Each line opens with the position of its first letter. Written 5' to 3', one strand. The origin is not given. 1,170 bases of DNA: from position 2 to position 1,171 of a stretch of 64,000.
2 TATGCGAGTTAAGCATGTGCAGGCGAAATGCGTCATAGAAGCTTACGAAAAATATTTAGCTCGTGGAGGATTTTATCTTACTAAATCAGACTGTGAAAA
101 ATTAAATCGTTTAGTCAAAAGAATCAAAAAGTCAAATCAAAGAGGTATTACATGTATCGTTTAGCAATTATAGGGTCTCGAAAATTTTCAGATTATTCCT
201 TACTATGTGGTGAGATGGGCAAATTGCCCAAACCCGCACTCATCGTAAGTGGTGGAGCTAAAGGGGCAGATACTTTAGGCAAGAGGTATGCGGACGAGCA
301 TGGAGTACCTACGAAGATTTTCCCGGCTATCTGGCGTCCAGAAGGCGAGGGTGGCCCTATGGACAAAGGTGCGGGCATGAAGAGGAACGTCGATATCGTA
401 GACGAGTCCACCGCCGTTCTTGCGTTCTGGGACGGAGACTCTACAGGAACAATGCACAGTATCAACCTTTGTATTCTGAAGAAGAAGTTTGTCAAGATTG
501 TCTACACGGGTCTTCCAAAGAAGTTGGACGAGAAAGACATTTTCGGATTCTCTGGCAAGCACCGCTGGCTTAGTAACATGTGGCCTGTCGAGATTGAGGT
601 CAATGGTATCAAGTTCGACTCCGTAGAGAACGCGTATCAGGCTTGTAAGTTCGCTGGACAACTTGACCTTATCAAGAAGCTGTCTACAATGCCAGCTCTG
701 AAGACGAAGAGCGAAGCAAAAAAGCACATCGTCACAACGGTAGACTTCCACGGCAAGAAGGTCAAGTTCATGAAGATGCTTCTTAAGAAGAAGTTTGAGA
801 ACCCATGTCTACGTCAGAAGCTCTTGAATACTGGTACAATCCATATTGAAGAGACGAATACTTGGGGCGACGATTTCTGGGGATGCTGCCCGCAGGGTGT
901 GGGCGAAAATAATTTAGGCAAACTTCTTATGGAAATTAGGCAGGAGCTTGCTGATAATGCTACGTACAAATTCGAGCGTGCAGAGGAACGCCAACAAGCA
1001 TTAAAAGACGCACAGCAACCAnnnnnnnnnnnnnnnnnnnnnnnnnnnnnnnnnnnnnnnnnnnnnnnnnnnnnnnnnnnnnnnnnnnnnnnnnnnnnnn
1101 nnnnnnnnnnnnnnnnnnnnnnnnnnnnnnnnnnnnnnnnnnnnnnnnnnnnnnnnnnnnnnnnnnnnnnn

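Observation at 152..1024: SLOG-NADAR fusion protein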

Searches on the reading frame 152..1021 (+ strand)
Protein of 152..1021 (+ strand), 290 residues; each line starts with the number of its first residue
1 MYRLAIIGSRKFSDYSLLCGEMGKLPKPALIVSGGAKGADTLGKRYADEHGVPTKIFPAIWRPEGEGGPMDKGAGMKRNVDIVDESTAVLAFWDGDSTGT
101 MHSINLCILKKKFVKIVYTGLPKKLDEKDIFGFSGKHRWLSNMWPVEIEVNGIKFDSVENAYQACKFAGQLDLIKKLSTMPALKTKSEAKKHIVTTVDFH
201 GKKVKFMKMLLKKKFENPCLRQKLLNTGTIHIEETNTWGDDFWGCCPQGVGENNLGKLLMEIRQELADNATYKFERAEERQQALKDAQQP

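Call 3: search_protein_families(library=pfam, proteins=[window:152-1021:+], max_evalue=1)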
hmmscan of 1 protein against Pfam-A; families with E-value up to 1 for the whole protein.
window:152-1021:+ (290 aa): 4 families
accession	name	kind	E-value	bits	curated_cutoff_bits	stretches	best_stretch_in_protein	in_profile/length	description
PF08719.17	NADAR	-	7e-16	59.3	35.1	1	136-266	9-162/163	NADAR domain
PF10686.14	YAcAr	-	7.7e-11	42.1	28.2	1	3-62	2-64/66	YspA, cpYpsA-related SLOG family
PF02481.21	DNA_processg_A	-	0.00023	20.9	29.6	1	4-54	47-100/212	DNA recombination-mediator protein A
PF08010.17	Phage_30_3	-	0.063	13.5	36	1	140-190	7-56/138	Bacteriophage protein GP30.3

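Call 4: search_protein_families(library=phrogs, proteins=[window:152-1021:+], max_evalue=0.01)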
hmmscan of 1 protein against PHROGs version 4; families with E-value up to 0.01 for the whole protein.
window:152-1021:+ (290 aa): 7 families
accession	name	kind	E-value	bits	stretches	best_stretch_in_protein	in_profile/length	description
phrog_1017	-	unknown function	7.1e-34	118.2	1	128-277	6-163/170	-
phrog_289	-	other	7.6e-24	85.4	1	1-130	22-151/500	GTP-binding domain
phrog_11222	-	unknown function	0.00046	21.1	1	34-118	200-278/293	-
phrog_652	-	unknown function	0.0006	20.1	1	138-227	141-238/296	-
phrog_30585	-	DNA, RNA and nucleotide metabolism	0.00085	18.3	0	4-61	681-741/852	DNA repair protein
phrog_16939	-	unknown function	0.0035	17.5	1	3-106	2-110/330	-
phrog_768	-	DNA, RNA and nucleotide metabolism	0.0081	16.7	0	1-54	3-57/191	DprA-like DNA recombination-mediator protein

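Call 5: search_protein_families(library=ncbifam, proteins=[window:152-1021:+], max_evalue=1)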
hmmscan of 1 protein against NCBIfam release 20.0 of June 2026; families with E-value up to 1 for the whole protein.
window:152-1021:+ (290 aa): 3 families
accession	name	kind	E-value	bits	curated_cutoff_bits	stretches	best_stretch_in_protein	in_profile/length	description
NF053876.1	DS32_2_antiphage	equivalog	3.7e-17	62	240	1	139-275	20-164/181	NADAR family anti-phage protein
TIGR02464.1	ribofla_fusion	equivalog_domain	3.3e-12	46.9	73.7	1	137-266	10-152/153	riboflavin biosynthesis intermediates N-glycosidase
TIGR00732.1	dprA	equivalog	0.086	12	191.15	1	3-45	46-91/220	DNA-processing protein DprA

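Call 7: search_dna_similar(query=window:152-1021:+, collection=phages, mode=protein, max_rows=40)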
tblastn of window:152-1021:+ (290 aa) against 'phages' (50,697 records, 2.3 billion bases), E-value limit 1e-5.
Records with a match: 789; places in all: 801; records where one place covers at least 80% of the query: 2.
Best place of each record, by identity: <60% 789.
By first word of the organism name: Escherichia 130; Vibrio 120; Klebsiella 95; Streptomyces 73; Salmonella 62; Bacillus 45; Campylobacter 36; Pseudomonas 24; Stenotrophomonas 21; Lactococcus 17; and 52 more.
By host as written in the record: - 79; Escherichia coli 57; Klebsiella pneumoniae 55; Vibrio harveyi BAA-1116 36; Streptomyces griseus ATCC 10137 25; Streptomyces lividans JI 1326 19; Stenotrophomonas maltophilia 16; Campylobacter jejuni NCTC12662 15; and 221 more.
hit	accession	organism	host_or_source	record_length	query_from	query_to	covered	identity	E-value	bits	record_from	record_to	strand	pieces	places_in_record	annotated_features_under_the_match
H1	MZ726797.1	Escherichia phage vB_EcoS_AVIO78A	Escherichia coli O78 Strain ECL23026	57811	4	263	79%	38.1%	1e-24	137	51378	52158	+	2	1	ParB-like protein | swarming motility protein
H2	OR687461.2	Pseudomonas phage CL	Pseudomonas alcaligenes T3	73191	1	269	93%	31.3%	1e-8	122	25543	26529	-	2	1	record has no annotation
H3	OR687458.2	Pseudomonas phage CRC2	Pseudomonas alcaligenes T3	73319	1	269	93%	31.3%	1e-8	122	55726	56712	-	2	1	record has no annotation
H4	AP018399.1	Xanthomonas phage XacN1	Xanthomonas citri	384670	105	266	56%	38.7%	4e-17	87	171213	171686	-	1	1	YbiA-like protein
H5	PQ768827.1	Vibrio phage Hades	Vibrio campbellii BB120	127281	130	283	53%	40.1%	6e-17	87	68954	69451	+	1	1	hypothetical protein (x3)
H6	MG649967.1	Vibrio phage Thalassa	Vibrio harveyi BAA-1116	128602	130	283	53%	40.1%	6e-17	87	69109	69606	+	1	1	hypothetical protein (x3)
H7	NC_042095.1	Vibrio phage Thalassa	Vibrio harveyi BAA-1116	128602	130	283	53%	40.1%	6e-17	87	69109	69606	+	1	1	hypothetical protein (x3)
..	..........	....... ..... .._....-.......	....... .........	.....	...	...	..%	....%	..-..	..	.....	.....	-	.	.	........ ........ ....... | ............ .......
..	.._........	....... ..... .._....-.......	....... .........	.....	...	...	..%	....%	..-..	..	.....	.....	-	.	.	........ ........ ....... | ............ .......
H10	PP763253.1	Acinetobacter phage Ab1-TPeters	Acinetobacter baumannii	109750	136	271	47%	44.3%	6e-20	95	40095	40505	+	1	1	hypothetical protein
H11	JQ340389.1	Vibrio phage pVp-1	Vibrio parahaemolyticus ATCC 33844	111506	128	266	48%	43.3%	9e-17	86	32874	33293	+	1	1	hypothetical protein (x2)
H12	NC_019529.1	Vibrio phage pVp-1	Vibrio parahaemolyticus ATCC 33844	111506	128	266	48%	43.3%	9e-17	86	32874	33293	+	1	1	hypothetical protein (x2)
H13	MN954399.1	Vibrio phage VPT02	Vibrio parahaemolyticus ATCC 33844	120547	128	266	48%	43.3%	9e-17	86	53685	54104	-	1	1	GTP cyclohydrolase II | hypothetical protein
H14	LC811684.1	Vibrio phage VF16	Vibrio parahaemolyticus NBRC 12711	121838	128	266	48%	43.3%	9e-17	86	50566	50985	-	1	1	NADAR family protein | hypothetical protein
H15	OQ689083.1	Klebsiella phage vB_KpnM_SCNJ1-Y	Klebsiella pneumonaie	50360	130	266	47%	43.8%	8e-21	98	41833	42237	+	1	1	riboflavin biosynthesis protein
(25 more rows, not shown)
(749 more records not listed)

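Call 11: find_homologous_proteins(query=window:152-1021:+, max_evalue=0.00001)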
Query window:152-1021:+ (290 aa): 248 proteins with E <= 0.00001 among 942 candidates; the best 120 are listed.
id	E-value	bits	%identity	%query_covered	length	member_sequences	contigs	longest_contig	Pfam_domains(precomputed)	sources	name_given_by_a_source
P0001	3.5e-197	672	100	100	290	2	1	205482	PF10686.15,PF08719.18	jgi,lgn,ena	-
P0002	1.0e-142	493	75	99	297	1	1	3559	PF10686.15,PF08719.18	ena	-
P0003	7.3e-135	467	71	98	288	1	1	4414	PF10686.15,PF08719.18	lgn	-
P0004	2.7e-134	465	70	98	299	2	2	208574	PF10686.15,PF02481.22,PF08719.18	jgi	jgi:ribA/ribD-fused uncharacterized protein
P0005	2.9e-133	462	71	99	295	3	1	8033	PF10686.15,PF08719.18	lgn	-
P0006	6.8e-132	457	72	91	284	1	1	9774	PF10686.15,PF02481.22,PF08719.18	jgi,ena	-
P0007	1.2e-131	457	70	99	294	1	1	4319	PF10686.15,PF08719.18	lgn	-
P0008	2.4e-131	456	69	98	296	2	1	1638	PF10686.15,PF08719.18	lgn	-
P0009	2.5e-131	456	73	91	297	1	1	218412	PF10686.15,PF08719.18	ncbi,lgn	-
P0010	1.3e-130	453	70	96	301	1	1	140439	PF10686.15,PF08719.18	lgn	-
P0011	9.5e-130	450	68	98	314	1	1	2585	PF10686.15,PF08719.18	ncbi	-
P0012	7.3e-128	444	66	98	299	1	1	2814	PF10686.15,PF08719.18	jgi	jgi:ribA/ribD-fused uncharacterized protein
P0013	8.7e-128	444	68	99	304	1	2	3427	PF10686.15,PF08719.18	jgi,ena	-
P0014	1.4e-127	443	71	91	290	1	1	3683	PF10686.15,PF08719.18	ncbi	-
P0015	3.9e-127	442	70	92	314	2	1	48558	PF10686.15,PF08719.18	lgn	-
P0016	4.7e-127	441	67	99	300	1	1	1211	PF10686.15,PF08719.18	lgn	-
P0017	1.3e-126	440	67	99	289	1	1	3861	PF10686.15,PF08719.18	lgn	-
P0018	1.6e-123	430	66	99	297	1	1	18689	PF10686.15,PF08719.18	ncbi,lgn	-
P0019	2.0e-123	430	68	92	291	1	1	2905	PF10686.15,PF08719.18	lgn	-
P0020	3.4e-121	422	65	94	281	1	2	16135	PF10686.15,PF08719.18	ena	-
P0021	2.4e-117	410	63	97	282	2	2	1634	PF10686.15,PF08719.18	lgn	-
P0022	2.4e-113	396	61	99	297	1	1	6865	PF10686.15,PF08719.18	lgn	-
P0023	1.3e-106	374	58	97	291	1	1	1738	PF10686.15,PF02481.22,PF08719.18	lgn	-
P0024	1.9e-104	367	59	99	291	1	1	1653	PF10686.15,PF08719.18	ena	-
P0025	2.4e-96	341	68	74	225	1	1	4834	PF10686.15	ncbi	-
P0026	5.8e-94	333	52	92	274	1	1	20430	PF10686.15,PF08010.17,PF08719.18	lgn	-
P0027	5.4e-69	251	46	94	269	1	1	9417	PF10686.15,PF08719.18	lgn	-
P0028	3.8e-68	248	46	92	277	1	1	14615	PF10686.15,PF02481.22,PF08719.18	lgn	-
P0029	6.3e-62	228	46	91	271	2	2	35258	PF10686.15,PF02481.22,PF08719.18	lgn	-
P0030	1.4e-53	200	42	91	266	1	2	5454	PF10686.15,PF02481.22,PF08719.18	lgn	-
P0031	2.8e-49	186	51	61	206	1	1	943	PF10686.15,PF02481.22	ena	-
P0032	4.2e-46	176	40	91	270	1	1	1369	PF10686.15,PF08719.18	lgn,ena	-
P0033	1.8e-37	147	43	37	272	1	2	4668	PF10686.15,PF02481.22,PF08719.18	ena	-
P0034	8.3e-36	142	37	46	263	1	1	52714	PF10686.15,PF08719.18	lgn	-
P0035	1.7e-35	141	40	40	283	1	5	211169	PF10686.15,PF02481.22,PF08719.18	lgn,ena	-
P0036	2.1e-35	141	45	35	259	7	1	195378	PF10686.15,PF08719.18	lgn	-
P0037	3.7e-35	140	41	49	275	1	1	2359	PF10686.15,PF08719.18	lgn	-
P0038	3.8e-35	140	42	38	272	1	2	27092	PF10686.15,PF08719.18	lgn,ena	-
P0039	1.6e-33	134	40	38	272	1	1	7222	PF10686.15,PF02481.22,PF08719.18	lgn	-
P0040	2.1e-33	134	41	40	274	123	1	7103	PF10686.15,PF08719.18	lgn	-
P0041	2.3e-33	134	39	45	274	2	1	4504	PF10686.15,PF02481.22,PF08719.18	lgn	-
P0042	1.6e-31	128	41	40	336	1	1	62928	PF10686.15,PF08719.18,PF14216.13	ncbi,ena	-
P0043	6.3e-31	126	42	38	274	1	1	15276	PF10686.15,PF08719.18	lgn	-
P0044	2.4e-29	121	39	40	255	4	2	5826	PF10686.15,PF08719.18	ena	-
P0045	4.2e-29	120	41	39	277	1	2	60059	PF10686.15,PF08719.18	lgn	-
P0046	1.3e-28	118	40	38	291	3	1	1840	PF10686.15,PF08719.18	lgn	-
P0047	4.2e-28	117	35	48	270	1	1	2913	PF10686.15,PF02481.22,PF08719.18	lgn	-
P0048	1.5e-27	115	39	66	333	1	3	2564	PF08719.18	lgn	-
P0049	4.3e-27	113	38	46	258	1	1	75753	PF10686.15,PF08719.18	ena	-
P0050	6.8e-27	113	48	49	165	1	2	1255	PF08719.18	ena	-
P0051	4.4e-26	110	55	40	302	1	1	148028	PF10686.15,PF02481.22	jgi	jgi:hypothetical protein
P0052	2.0e-25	108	43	50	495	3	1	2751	PF01156.25,PF08719.18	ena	-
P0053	9.1e-25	106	46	40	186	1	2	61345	PF10686.15,PF02481.22,PF12694.13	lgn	-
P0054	3.1e-24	104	47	48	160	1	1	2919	PF08719.18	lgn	-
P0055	6.2e-24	103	41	54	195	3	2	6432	PF08719.18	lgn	-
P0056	8.5e-24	103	48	40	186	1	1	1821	PF10686.15,PF02481.22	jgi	jgi:hypothetical protein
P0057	1.1e-23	102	36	48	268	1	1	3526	PF10686.15,PF08719.18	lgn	-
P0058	2.0e-23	101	41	51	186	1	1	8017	PF08719.18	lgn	-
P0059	4.6e-23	100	44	50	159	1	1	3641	PF08719.18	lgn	-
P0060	8.5e-23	99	47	43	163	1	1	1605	PF10686.15,PF02481.22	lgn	-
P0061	1.3e-22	99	44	50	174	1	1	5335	PF08719.18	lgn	-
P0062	5.9e-22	96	49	39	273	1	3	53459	PF10686.15,PF02481.22,PF00075.31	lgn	-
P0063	8.9e-22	96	47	40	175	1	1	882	PF10686.15,PF02481.22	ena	-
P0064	1.4e-21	95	42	56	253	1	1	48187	PF08719.18,PF14216.13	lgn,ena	-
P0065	2.3e-21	95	40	54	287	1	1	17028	PF08719.18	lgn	-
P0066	2.5e-21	94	41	50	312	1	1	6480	PF08719.18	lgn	-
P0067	2.8e-21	94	43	48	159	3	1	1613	PF08719.18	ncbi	-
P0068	3.4e-21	94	42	48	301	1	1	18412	PF08719.18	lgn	-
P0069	3.4e-21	94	47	40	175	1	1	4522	PF10686.15,PF02481.22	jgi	jgi:hypothetical protein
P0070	4.8e-21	93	45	47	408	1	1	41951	PF05063.21,PF08719.18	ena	-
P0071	5.8e-21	93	47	46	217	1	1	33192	PF08719.18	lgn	-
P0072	8.1e-21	93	33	87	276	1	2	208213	PF10686.15,PF08719.18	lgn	-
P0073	1.2e-20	92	41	41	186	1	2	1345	PF10686.15,PF02481.22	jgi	-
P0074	2.1e-20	91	48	40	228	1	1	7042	PF10686.15,PF02481.22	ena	-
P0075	2.3e-20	91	39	52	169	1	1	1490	PF08719.18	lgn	-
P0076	2.5e-20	91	47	40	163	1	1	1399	PF10686.15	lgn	-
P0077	2.6e-20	91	44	46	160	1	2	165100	PF08719.18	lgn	-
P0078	3.6e-20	91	51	42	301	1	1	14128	PF10686.15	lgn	-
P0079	3.7e-20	91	40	49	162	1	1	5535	PF08010.17,PF08719.18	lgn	-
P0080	1.4e-19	89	44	49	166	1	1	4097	PF08719.18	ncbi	-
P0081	2.9e-19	88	40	61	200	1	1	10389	PF08719.18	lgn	-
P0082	3.9e-19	87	50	40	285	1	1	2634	PF10686.15,PF02481.22,PF00929.32,PF16473.12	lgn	-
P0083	4.9e-19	87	47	39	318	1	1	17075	PF10686.15,PF02481.22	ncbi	-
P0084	6.8e-19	86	47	38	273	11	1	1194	PF10686.15,PF00075.31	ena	-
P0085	7.2e-19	86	46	41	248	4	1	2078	PF10686.15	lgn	-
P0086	8.4e-19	86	38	54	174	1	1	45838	PF08719.18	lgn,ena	-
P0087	9.4e-19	86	40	41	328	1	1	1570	PF10686.15,PF02481.22,PF08719.18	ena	-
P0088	1.1e-18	86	46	40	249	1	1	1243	PF10686.15,PF02481.22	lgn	-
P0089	1.1e-18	86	47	40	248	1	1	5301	PF10686.15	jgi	jgi:hypothetical protein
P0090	1.2e-18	86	46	43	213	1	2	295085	PF10686.15,PF02481.22,PF14216.13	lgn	-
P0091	1.5e-18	85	45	40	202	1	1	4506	PF10686.15,PF02481.22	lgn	-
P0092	1.5e-18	85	41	48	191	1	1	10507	PF08719.18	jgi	jgi:ribA/ribD-fused uncharacterized protein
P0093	1.9e-18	85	41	48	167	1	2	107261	PF08719.18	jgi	jgi:ribA/ribD-fused uncharacterized protein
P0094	2.1e-18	85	45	40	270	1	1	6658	PF10686.15,PF02481.22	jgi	jgi:hypothetical protein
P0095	2.9e-18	84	37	47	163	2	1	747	PF08719.18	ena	-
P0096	2.9e-18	84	40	46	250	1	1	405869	PF08719.18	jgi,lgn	jgi:hypothetical protein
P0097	3.0e-18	84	49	37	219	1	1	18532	PF10686.15,PF02481.22,PF14216.13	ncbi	-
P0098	3.7e-18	84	37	49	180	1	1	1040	PF08719.18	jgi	jgi:ribA/ribD-fused uncharacterized protein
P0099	8.5e-18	83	38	48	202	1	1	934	PF08719.18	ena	-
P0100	1.2e-17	82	46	37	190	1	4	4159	PF10686.15,PF02481.22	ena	-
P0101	3.8e-17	81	47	38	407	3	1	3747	PF25176.3,PF10686.15,PF04343.19,PF22751.2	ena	-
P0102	6.4e-17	80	40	49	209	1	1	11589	PF08719.18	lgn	-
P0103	6.9e-17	80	47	36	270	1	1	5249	PF10686.15,PF02481.22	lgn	-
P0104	7.2e-17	80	41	46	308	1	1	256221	PF10686.15,PF00075.31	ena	-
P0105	7.6e-17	80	47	36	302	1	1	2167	PF10686.15,PF02481.22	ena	-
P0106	1.1e-16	79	48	36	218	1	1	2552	PF10686.15,PF02481.22,PF14216.13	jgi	-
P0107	1.2e-16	79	47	40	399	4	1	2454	PF10686.15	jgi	jgi:hypothetical protein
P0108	1.4e-16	79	38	47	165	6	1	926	PF08719.18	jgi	-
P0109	2.2e-16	78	50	36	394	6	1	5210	PF10686.15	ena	-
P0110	2.2e-16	78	36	48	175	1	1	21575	PF08719.18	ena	-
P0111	2.5e-16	78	48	37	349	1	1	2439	PF10686.15,PF02481.22,PF14216.13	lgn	-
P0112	3.6e-16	77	36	53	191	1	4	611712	PF08719.18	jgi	jgi:ribA/ribD-fused uncharacterized protein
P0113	4.6e-16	77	45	40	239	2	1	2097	PF10686.15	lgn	-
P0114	5.2e-16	77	43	39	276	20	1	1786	PF10686.15,PF02481.22,PF00186.25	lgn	-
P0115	5.5e-16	77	36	47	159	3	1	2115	PF08719.18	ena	-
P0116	8.2e-16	76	41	44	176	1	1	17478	PF10686.15,PF02481.22,PF12694.13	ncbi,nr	ncbi:MAG: DUF2493 domain-containing protein, partial [Fibrobacter sp.]|nr:DUF2493 domain-containing 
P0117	8.6e-16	76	38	48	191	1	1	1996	PF08719.18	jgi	jgi:ribA/ribD-fused uncharacterized protein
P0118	1.1e-15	76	40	48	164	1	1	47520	PF08719.18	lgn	-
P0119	1.1e-15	76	49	36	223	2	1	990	PF10686.15,PF02481.22,PF14216.13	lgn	-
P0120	1.1e-15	76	46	36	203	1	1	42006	PF10686.15,PF02481.22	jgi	jgi:hypothetical protein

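Call 12: find_encoding_contigs(protein=P0001, flank=10000, max_places=4)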
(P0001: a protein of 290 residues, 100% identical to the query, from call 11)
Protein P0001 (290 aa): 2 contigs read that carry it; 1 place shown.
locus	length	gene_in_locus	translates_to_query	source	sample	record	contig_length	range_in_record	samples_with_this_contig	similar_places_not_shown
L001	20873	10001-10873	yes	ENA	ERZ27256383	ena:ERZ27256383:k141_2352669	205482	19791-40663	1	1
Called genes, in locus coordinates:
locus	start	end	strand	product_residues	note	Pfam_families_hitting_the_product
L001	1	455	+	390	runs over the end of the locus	PF01370:Epimerase, PF04321:RmlD_sub_bind, PF16363:GDP_Man_Dehyd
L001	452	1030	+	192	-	PF00929:RNase_T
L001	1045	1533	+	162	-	-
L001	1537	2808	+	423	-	PF00154:RecA_N (weak)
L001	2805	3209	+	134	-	-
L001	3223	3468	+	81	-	-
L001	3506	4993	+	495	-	PF00772:DnaB, PF03796:DnaB_C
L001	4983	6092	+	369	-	-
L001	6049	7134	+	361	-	PF12705:PDDEXK_1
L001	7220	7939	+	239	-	-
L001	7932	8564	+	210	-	PF00929:RNase_T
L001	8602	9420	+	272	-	PF00149:Metallophos (weak)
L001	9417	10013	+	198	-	-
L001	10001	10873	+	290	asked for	PF10686:YAcAr, PF08719:NADAR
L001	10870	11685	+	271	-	PF00294:PfkB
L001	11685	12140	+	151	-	-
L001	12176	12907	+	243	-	-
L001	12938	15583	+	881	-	PF07733:DNA_pol3_alpha, PF17657:DNA_pol3_finger, PF14579:HHH_6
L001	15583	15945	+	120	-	PF02675:AdoMet_dc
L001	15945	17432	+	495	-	PF17284:Spermine_synt_N (weak), PF01564:Spermine_synth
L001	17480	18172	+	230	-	PF01844:HNH, PF14279:HNH_5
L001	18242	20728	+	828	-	PF02861:Clp_N, PF23569:NBD_SMAX1, PF00004:AAA, PF17871:AAA_lid_9, PF00158:Sigma54_activat (weak), PF00004:AAA, PF07724:AAA_2, PF10431:ClpB_D2-small, +5 more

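Call 21: search_solved_structures(query=window:152-1021:+, max_evalue=0.1, show_alignments=4)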
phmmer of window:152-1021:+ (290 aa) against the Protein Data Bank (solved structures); distinct sequences matched with E-value up to 0.1: 1.
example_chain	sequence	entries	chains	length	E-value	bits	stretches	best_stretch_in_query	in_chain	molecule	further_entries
2b3w_A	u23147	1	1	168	3.9e-09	39.5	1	143-268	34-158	Hypothetical protein ybiA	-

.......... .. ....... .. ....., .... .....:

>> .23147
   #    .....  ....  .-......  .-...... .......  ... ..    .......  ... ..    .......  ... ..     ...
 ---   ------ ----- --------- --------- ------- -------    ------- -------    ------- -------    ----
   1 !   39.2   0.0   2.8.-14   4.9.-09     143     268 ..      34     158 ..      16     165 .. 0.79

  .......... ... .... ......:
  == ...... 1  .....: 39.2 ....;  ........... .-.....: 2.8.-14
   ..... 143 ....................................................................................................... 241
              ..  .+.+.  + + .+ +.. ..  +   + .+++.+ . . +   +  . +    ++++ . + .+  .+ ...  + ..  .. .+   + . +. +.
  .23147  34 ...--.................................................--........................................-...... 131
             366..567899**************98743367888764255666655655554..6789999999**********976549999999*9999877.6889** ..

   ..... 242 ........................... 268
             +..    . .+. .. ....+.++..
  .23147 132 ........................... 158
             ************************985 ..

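Call 29: find_encoding_contigs(protein=P0009, flank=8000, max_places=1)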
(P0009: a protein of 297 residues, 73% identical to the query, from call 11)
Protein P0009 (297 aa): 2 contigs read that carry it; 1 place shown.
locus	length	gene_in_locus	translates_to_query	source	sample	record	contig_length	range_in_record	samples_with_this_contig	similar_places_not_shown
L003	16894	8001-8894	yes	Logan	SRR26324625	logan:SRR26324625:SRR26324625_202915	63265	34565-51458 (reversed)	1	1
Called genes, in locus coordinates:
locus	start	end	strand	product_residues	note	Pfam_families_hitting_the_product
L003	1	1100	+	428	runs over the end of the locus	PF00154:RecA_N (weak)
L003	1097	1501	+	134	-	-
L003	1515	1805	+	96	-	-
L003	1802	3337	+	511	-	PF00772:DnaB, PF03796:DnaB_C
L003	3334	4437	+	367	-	-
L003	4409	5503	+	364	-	PF12705:PDDEXK_1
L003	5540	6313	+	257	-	-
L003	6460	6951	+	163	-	PF00929:RNase_T (faint)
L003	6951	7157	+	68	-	-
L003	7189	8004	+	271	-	PF00149:Metallophos (weak)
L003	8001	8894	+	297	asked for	PF10686:YAcAr, PF08719:NADAR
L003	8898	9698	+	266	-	PF00294:PfkB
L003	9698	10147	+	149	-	-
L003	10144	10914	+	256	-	-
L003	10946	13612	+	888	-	PF07733:DNA_pol3_alpha, PF17657:DNA_pol3_finger, PF14579:HHH_6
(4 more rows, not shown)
